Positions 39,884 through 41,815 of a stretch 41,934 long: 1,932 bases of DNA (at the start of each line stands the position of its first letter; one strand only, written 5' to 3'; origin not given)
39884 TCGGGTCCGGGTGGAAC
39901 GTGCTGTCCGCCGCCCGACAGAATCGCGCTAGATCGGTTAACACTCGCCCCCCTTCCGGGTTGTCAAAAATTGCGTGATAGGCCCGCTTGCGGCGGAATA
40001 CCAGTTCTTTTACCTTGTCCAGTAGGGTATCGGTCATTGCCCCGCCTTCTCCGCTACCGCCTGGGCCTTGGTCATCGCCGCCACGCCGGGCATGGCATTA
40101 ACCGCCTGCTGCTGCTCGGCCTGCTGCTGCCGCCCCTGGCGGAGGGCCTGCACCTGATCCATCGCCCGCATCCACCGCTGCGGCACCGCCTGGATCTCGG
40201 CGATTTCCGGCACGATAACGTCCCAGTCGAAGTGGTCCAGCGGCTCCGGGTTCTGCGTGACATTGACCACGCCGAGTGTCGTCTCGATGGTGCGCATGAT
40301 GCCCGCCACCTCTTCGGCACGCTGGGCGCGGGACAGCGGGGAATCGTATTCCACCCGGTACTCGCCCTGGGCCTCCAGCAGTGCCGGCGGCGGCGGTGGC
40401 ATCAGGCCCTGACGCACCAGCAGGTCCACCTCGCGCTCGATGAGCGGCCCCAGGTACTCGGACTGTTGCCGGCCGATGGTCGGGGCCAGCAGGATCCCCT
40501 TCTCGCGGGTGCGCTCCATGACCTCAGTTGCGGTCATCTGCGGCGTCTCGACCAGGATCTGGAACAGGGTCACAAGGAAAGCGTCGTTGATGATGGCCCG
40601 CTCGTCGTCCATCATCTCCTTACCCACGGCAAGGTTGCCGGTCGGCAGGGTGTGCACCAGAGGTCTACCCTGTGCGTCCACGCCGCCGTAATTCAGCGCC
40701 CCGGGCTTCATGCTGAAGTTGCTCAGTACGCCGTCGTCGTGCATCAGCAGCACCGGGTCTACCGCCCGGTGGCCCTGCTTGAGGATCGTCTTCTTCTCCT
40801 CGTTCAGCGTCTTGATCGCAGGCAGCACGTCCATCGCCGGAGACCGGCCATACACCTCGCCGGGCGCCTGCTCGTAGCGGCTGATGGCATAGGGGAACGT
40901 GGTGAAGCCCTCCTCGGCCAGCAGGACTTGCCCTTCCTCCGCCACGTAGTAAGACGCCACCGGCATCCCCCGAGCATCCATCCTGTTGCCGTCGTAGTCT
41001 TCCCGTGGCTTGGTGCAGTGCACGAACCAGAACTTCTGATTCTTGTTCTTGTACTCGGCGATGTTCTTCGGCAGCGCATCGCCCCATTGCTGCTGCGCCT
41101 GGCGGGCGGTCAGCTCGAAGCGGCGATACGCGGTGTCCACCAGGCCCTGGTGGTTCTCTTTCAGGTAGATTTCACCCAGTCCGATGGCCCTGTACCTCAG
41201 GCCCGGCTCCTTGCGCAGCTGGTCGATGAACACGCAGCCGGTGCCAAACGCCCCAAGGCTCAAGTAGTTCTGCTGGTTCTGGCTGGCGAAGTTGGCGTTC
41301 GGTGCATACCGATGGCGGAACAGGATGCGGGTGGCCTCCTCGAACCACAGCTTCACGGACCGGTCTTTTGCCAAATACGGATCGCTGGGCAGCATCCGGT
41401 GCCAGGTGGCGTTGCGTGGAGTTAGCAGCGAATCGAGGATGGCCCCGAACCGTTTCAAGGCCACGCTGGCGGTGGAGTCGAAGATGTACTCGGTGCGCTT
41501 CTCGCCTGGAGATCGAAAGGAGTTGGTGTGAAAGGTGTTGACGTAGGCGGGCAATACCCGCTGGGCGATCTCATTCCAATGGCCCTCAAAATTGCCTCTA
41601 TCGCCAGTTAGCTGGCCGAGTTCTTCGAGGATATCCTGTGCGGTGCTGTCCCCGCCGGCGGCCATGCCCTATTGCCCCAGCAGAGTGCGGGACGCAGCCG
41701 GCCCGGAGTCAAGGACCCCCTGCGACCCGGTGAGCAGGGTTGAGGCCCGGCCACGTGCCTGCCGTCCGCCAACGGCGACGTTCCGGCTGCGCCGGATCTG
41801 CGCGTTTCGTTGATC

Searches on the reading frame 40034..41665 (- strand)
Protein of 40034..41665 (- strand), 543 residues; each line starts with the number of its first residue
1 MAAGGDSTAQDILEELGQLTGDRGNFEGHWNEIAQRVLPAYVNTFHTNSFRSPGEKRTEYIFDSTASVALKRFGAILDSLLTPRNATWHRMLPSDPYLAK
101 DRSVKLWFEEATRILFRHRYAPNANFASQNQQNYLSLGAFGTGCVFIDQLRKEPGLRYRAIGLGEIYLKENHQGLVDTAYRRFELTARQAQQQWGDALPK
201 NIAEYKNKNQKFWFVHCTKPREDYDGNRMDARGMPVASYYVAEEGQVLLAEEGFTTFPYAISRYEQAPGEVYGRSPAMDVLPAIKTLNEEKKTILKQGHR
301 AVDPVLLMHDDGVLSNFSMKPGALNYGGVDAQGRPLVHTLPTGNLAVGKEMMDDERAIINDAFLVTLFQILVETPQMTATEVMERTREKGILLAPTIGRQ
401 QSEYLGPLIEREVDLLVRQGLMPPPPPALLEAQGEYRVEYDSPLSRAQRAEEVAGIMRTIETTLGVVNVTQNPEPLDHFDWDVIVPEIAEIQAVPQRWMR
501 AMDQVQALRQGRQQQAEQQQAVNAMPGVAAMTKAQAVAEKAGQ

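Call 86: search_dna_similar(query=window:40034-41665:-, collection=phages, mode=protein, max_rows=15, max_evalue=1e-10)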
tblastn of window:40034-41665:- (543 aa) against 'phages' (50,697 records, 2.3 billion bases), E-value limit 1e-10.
Records with a match: 224; places in all: 224; records where one place covers at least 80% of the query: 201.
Best place of each record, by identity: 60-80% 1; <60% 223.
By first word of the organism name: Vibrio 62; Pelagibacter 23; Pseudomonas 16; Escherichia 15; Xanthomonas 15; Caudoviricetes 12; Liberibacter 12; Salmonella 12; Acinetobacter 6; Burkholderia 5; and 22 more.
By host as written in the record: - 69; Candidatus Pelagibacter ubique HTCC1062 14; Vibrio cholerae 2095 9; Vibrio cholerae 7; Xanthomonas albilineans CFBP2523 6; Pseudomonas aeruginosa PA14 5; Candidatus Pelagibacter sp. HTCC1062 4; Candidatus Liberibacter asiaticus UF506 4; and 73 more.
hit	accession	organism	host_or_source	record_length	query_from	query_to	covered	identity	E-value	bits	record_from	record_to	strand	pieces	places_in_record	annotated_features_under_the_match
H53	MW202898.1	Caudoviricetes sp.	Manatee Spring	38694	1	503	93%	67.7%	0e+0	738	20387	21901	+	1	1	head to tail connecting protein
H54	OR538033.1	Ralstonia phage C22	Ralstonia sp. RS3/1-1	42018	9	503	91%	53.9%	3e-173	548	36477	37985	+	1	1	hypothetical protein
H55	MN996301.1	Ralstonia phage RpY1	Ralstonia solanacearum SL341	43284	9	501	91%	54.1%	6e-174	550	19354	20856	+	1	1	hypothetical protein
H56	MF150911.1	Ralstonia phage DU_RP_II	Ralstonia solanacearum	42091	9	501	91%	53.9%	1e-173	550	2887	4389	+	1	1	head-tail connector protein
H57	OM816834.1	Stenotrophomonas phage vB_SmeS_BUCT708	Stenotrophomonas maltophilia BUCT708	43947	12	472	85%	47.1%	2e-123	405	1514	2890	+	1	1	head-tail adapter protein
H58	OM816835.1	Stenotrophomonas phage vB_SmeS_BUCT709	Stenotrophomonas maltophilia BUCT709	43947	12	472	85%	47.1%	2e-123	405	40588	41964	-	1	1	portal protein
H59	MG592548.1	Vibrio phage 1.182.O._10N.286.46.E1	Vibrio breoganii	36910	19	501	89%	40.2%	7e-107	357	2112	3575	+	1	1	head to tail connecting protein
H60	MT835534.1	Bacteriophage sp.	human fecal samples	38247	6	499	91%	36.8%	1e-86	298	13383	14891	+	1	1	record has no annotation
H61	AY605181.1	Burkholderia phage BcepC6B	-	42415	17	468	83%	39.3%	3e-94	320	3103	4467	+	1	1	g05: gp05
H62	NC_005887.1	Burkholderia phage BcepC6B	Burkholderia cepacia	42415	17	468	83%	39.3%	3e-94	320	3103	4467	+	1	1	head-tail adaptor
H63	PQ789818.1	Burkholderia phage vB_E332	Burkholderia sp.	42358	17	468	83%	39.3%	5e-94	320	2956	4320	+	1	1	portal protein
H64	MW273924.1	Pelagibacter phage HTVC100P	Candidatus Pelagibacter sp. HTCC7211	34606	9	501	91%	36.0%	3e-84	291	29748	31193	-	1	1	head-tail connector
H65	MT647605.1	Pelagibacter phage Lederberg EXVC029P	Candidatus Pelagibacter ubique HTCC1062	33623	9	500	91%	36.0%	1e-83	289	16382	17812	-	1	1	putative head-tail connector protein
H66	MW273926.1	Pelagibacter phage HTVC204P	Candidatus Pelagibacter sp. FZCC0015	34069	12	501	90%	36.2%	1e-83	290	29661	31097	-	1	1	head-tail connector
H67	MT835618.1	Bacteriophage sp.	human fecal samples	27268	4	503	92%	35.2%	4e-82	285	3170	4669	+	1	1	record has no annotation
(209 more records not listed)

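Call 88: get_annotated_region(hit=H55, flank=16000)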
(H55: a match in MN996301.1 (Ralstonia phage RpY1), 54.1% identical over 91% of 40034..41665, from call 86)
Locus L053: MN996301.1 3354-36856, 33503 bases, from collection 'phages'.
description: Ralstonia phage RpY1, complete genome.
organism: Ralstonia phage RpY1 (NCBI taxid 2759121)
taxonomy: Viruses; Duplodnaviria; Heunggongvirae; Uroviricota; Caudoviricetes
host: Ralstonia solanacearum SL341; source: -; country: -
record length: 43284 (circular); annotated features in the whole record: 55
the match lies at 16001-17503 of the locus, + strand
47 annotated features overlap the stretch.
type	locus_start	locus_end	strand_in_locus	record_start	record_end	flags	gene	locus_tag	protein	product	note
CDS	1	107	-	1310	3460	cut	-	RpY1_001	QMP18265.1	integrase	-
CDS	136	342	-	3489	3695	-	-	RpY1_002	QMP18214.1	hypothetical protein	-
CDS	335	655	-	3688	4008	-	-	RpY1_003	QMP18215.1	HNH endonuclease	-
CDS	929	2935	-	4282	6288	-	-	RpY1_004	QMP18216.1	putative DNA polymerase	-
CDS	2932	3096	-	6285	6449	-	-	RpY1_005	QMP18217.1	hypothetical protein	-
CDS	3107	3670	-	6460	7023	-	-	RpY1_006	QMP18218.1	hypothetical protein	-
CDS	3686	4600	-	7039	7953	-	-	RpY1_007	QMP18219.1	PD-(D/E)XK nuclease superfamily protein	-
CDS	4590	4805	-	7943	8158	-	-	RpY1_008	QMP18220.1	hypothetical protein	-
CDS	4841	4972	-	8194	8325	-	-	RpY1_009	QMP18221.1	hypothetical protein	-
CDS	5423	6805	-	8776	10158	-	-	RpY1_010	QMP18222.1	DNA helicase-like protein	similar to DNA helicase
CDS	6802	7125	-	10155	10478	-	-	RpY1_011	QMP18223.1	hypothetical protein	-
CDS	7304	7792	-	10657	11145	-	-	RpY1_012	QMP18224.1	putative RNaseH-like domain protein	-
CDS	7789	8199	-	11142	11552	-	-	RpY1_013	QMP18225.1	hypothetical protein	-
CDS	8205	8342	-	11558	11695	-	-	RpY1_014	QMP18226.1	hypothetical protein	-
CDS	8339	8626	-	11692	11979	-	-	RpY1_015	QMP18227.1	hypothetical protein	-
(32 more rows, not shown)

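Call 89: search_protein_families(library=pfam, proteins=[L053:25339-27978:+, L053:27978-29453:+, L053:29450-32659:+], max_evalue=0.001)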
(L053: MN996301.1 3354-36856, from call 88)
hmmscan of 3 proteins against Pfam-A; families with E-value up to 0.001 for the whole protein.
L053:25339-27978:+ (879 aa): 1 family
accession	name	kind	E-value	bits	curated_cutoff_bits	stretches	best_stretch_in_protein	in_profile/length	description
PF05838.17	Glyco_hydro_108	-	3.9e-18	66.2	21.2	1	257-332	2-85/85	Glycosyl hydrolase 108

L053:27978-29453:+ (491 aa): 0 families

L053:29450-32659:+ (1069 aa): 0 families
